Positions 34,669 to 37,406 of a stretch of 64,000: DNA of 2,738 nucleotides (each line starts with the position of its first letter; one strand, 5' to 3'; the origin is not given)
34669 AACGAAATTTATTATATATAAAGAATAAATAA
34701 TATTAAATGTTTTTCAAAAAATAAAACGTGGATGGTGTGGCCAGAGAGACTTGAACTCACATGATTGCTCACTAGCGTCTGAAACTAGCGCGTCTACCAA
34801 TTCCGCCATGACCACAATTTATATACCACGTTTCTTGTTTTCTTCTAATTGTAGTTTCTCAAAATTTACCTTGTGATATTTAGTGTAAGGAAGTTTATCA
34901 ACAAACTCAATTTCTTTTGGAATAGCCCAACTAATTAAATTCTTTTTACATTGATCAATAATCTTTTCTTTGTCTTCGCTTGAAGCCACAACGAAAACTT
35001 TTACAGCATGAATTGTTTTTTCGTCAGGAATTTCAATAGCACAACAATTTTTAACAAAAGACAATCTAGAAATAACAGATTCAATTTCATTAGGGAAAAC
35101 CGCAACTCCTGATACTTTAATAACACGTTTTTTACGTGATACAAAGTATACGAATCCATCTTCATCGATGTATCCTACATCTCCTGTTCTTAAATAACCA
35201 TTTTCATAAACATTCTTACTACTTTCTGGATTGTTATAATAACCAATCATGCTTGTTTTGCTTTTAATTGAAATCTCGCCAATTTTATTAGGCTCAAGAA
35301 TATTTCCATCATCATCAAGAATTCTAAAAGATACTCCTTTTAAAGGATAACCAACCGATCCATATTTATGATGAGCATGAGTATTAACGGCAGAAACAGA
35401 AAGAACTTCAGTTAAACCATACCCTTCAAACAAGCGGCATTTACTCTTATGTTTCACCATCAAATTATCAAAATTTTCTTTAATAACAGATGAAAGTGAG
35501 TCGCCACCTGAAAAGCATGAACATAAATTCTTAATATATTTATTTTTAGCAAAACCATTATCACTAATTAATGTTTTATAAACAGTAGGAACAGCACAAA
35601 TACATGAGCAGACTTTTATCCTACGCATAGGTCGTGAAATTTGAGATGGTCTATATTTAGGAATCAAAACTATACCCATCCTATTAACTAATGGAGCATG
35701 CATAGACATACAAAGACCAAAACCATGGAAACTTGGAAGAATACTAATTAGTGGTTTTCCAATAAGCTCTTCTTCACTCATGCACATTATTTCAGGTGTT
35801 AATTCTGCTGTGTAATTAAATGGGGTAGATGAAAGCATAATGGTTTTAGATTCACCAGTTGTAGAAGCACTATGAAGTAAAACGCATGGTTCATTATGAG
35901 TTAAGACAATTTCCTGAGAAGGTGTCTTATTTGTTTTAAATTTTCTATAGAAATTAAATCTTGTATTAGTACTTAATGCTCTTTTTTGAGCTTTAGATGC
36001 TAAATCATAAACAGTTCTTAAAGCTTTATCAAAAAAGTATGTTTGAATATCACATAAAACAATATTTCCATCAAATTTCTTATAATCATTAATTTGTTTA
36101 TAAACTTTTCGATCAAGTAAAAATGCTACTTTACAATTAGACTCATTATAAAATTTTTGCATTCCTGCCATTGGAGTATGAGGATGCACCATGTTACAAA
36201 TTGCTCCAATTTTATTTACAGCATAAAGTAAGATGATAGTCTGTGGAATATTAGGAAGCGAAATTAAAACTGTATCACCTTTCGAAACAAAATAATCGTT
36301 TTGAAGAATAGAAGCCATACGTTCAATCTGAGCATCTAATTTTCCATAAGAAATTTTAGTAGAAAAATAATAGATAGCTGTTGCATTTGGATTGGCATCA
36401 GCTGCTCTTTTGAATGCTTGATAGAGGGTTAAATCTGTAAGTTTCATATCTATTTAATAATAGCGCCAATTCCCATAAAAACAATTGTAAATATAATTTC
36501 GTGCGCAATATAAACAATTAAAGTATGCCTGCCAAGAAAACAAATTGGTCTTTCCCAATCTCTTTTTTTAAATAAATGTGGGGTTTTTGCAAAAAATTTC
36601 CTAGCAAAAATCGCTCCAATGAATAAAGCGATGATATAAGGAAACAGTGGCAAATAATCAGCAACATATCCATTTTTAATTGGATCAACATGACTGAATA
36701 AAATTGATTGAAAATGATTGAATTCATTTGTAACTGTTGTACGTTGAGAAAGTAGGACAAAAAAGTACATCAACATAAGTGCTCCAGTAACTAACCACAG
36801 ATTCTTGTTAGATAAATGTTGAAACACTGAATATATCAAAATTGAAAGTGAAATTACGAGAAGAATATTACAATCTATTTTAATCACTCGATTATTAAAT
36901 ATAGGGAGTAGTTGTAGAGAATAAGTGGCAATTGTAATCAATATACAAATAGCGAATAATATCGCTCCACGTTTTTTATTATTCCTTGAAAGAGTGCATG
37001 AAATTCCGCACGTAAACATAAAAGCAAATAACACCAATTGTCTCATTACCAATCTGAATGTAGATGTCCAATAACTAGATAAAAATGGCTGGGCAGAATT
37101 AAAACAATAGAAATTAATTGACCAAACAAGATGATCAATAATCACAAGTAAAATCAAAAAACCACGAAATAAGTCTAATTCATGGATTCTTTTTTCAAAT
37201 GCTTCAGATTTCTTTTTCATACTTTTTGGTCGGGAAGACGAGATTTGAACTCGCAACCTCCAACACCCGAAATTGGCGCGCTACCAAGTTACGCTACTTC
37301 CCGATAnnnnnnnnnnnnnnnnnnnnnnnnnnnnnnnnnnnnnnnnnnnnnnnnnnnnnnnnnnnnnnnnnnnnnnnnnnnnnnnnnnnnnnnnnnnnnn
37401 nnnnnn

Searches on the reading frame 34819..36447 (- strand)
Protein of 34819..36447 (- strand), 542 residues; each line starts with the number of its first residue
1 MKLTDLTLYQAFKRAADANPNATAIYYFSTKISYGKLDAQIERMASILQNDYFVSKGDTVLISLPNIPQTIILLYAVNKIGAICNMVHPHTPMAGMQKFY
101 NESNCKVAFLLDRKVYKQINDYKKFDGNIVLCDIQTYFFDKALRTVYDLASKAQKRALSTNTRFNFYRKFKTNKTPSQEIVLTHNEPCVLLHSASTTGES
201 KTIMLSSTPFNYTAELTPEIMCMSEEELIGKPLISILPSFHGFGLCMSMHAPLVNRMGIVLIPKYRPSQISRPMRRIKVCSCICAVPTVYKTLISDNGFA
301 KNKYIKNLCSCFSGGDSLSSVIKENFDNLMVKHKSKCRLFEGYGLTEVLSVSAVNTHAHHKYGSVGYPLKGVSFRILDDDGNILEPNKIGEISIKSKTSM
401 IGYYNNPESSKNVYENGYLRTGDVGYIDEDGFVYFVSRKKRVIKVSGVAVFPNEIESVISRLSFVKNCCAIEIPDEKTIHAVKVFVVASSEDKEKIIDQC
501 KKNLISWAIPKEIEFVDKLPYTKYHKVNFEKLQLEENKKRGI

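Call 24: search_protein_families(library=pfam, proteins=[window:34819-36447:-], max_evalue=0.00001)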
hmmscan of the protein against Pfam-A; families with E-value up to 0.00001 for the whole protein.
window:34819-36447:- (542 aa): 2 families
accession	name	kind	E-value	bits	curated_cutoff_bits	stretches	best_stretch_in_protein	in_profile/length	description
PF00501.34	AMP-binding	-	1.6e-57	195.5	29.9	1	12-404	1-384/384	AMP-binding enzyme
PF13193.12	AMP-binding_C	-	1.7e-14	54.9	24.5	1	454-524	1-74/76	AMP-binding enzyme C-terminal domain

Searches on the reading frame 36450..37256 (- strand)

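Call 24: search_protein_families(library=pfam, proteins=[window:36450-37256:-], max_evalue=0.00001)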
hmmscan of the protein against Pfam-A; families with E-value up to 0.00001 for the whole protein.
window:36450-37256:- (268 aa): 2 families
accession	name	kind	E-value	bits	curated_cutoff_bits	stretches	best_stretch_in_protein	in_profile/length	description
PF07786.18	HGSNAT_cat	-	7.2e-29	101.3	22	1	23-253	1-221/222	Heparan-alpha-glucosaminide N-acetyltransferase, catalytic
PF01757.29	Acyl_transf_3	-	1.1e-06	28.4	31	0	77-263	132-297/326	Acyltransferase domain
